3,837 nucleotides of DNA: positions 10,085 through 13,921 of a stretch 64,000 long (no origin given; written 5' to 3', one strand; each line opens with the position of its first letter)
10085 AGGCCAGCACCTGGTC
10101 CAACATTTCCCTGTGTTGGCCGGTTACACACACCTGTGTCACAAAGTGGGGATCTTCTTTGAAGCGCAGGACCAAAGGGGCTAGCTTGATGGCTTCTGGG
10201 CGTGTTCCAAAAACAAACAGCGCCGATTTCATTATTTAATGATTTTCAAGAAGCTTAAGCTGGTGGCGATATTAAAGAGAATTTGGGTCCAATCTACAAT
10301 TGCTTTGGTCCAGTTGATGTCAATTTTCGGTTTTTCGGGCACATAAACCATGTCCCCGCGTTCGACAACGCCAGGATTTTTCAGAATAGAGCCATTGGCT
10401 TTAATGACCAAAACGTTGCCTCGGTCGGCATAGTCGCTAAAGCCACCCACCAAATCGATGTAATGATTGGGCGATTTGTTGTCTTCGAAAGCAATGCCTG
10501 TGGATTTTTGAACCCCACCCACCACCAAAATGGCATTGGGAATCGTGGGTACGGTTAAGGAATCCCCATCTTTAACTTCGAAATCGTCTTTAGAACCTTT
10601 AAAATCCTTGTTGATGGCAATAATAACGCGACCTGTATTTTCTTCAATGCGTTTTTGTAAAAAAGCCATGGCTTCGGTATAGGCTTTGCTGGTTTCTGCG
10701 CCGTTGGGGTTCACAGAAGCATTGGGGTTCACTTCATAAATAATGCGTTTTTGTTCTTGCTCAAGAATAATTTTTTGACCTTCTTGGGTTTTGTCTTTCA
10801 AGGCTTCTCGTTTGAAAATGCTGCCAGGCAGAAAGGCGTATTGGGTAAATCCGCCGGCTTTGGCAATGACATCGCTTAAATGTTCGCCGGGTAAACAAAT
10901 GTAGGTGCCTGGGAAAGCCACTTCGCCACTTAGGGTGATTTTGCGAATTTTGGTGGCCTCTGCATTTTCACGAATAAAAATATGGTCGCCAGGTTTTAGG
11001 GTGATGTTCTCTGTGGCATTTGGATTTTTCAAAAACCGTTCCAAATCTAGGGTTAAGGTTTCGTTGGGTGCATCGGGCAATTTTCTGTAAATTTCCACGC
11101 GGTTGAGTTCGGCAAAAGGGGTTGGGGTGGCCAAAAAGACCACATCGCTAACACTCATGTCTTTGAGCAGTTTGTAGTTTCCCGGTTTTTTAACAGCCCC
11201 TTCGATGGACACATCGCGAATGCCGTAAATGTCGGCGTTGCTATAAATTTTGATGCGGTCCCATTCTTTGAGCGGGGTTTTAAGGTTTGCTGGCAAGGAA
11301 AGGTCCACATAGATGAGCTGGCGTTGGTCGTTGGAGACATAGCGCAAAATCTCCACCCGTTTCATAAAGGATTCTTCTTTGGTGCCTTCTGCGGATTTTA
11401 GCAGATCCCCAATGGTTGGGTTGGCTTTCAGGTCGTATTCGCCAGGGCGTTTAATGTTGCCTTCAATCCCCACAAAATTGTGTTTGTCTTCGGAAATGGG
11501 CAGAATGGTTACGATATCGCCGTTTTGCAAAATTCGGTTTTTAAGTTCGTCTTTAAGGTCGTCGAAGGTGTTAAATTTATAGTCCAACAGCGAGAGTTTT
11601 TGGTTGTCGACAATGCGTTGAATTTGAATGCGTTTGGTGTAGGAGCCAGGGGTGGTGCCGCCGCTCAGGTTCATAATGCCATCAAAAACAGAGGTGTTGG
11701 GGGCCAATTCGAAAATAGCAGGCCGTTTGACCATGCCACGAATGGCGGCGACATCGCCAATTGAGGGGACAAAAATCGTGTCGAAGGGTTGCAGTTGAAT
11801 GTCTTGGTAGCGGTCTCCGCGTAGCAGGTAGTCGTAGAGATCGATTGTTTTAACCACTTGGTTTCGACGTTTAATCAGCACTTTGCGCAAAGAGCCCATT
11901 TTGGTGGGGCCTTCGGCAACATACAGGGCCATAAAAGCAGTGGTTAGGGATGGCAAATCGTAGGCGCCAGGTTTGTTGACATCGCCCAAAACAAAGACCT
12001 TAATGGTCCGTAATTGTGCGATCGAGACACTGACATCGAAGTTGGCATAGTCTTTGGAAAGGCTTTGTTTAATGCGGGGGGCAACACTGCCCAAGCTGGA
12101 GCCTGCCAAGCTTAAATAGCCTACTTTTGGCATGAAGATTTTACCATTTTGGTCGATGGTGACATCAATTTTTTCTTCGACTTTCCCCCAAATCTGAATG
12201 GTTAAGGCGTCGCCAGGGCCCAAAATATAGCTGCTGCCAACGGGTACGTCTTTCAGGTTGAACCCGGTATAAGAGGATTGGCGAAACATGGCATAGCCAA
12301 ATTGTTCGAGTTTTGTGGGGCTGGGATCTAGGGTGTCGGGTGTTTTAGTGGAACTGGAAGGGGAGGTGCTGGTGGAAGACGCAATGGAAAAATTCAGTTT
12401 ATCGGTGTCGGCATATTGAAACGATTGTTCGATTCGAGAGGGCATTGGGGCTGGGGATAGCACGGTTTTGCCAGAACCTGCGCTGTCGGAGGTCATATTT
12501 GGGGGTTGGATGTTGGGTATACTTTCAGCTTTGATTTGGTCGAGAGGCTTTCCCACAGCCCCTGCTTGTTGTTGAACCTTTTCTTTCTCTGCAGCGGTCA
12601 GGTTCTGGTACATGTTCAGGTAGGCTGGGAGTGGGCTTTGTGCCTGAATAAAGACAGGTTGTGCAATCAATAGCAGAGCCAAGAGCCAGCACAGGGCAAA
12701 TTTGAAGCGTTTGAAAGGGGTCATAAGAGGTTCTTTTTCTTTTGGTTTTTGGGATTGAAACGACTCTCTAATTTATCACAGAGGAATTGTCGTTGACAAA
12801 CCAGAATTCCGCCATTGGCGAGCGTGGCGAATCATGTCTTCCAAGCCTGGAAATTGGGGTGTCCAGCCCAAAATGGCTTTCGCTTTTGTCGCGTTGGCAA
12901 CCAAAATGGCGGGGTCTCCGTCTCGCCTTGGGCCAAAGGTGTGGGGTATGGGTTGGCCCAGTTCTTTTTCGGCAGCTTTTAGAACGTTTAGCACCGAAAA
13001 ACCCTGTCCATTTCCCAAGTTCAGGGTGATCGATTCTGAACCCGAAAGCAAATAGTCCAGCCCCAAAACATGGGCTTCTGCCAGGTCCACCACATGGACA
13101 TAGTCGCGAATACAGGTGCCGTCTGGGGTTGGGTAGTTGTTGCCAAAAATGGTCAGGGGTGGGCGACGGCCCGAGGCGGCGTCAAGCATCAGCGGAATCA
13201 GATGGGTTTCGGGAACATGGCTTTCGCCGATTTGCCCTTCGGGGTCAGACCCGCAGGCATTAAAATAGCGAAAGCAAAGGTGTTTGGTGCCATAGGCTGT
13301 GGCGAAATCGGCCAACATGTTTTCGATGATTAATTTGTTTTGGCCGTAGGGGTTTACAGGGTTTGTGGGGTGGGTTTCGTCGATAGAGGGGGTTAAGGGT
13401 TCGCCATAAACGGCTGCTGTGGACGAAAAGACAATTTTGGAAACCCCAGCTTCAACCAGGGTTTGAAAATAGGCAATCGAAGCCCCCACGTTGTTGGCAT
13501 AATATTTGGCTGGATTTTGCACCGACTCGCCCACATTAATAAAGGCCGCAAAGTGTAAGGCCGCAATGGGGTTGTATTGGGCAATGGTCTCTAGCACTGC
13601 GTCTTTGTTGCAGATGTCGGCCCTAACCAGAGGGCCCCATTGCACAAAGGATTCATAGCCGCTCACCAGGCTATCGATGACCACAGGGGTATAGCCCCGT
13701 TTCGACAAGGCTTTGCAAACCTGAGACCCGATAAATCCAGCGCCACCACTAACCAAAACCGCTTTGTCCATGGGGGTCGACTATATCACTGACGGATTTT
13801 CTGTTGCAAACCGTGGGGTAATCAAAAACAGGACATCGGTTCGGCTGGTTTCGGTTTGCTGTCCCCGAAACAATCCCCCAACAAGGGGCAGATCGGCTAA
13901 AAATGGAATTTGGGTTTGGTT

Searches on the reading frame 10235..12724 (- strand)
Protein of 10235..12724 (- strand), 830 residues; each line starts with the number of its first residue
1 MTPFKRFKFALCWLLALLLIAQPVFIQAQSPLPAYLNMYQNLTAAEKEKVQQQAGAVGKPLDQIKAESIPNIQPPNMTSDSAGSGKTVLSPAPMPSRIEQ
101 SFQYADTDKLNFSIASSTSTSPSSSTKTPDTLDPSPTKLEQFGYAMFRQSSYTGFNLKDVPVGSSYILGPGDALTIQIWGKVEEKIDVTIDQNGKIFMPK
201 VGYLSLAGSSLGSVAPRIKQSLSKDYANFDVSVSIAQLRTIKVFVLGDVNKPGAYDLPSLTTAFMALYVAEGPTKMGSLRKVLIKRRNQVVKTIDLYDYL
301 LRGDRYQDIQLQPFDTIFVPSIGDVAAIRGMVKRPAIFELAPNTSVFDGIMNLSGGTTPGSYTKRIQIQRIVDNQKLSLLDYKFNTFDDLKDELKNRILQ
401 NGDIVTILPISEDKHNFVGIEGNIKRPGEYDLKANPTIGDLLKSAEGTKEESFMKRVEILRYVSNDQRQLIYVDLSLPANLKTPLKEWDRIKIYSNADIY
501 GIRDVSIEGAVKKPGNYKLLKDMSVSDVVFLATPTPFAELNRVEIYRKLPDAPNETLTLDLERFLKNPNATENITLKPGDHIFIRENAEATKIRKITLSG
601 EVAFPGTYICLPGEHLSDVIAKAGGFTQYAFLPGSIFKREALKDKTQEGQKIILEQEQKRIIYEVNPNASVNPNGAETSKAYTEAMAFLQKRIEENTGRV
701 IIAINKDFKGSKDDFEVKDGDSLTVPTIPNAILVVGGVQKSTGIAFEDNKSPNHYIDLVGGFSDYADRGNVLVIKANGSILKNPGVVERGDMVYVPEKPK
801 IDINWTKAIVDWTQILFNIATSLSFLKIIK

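Call 17: search_protein_families(library=pfam, proteins=[window:10235-12724:-], max_evalue=0.001)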
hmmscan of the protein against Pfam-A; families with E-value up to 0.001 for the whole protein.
window:10235-12724:- (830 aa): 3 families
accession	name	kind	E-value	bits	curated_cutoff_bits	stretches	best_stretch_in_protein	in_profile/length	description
PF10531.15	SLBB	-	5e-33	113.1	27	3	327-371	3-46/55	SLBB domain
PF22461.2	SLBB_2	-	1.3e-23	83.3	27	1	242-319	2-79/79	SLBB domain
PF02563.21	Poly_export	-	9.1e-19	67.9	28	1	161-235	2-76/77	Polysaccharide biosynthesis/export protein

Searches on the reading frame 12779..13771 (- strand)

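Call 17: search_protein_families(library=pfam, proteins=[window:12779-13771:-], max_evalue=0.001)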
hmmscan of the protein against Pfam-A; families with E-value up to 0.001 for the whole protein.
window:12779-13771:- (331 aa): 5 families
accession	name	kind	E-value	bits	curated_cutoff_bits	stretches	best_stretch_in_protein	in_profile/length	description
PF01370.27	Epimerase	-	1.8e-47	162.2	20.9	1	5-253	1-240/240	NAD dependent epimerase/dehydratase family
PF16363.11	GDP_Man_Dehyd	-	9.6e-45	153.9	27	1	6-315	1-330/332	GDP-mannose 4,6 dehydratase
PF04321.23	RmlD_sub_bind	-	9.4e-12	45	27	1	5-160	3-139/287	RmlD substrate binding domain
PF01073.25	3Beta_HSD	-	6.3e-10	39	22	1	6-153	1-157/280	3-beta hydroxysteroid dehydrogenase/isomerase family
PF02719.21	Polysacc_synt_2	-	3e-09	36.9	20.2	1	5-175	1-174/293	Polysaccharide biosynthesis protein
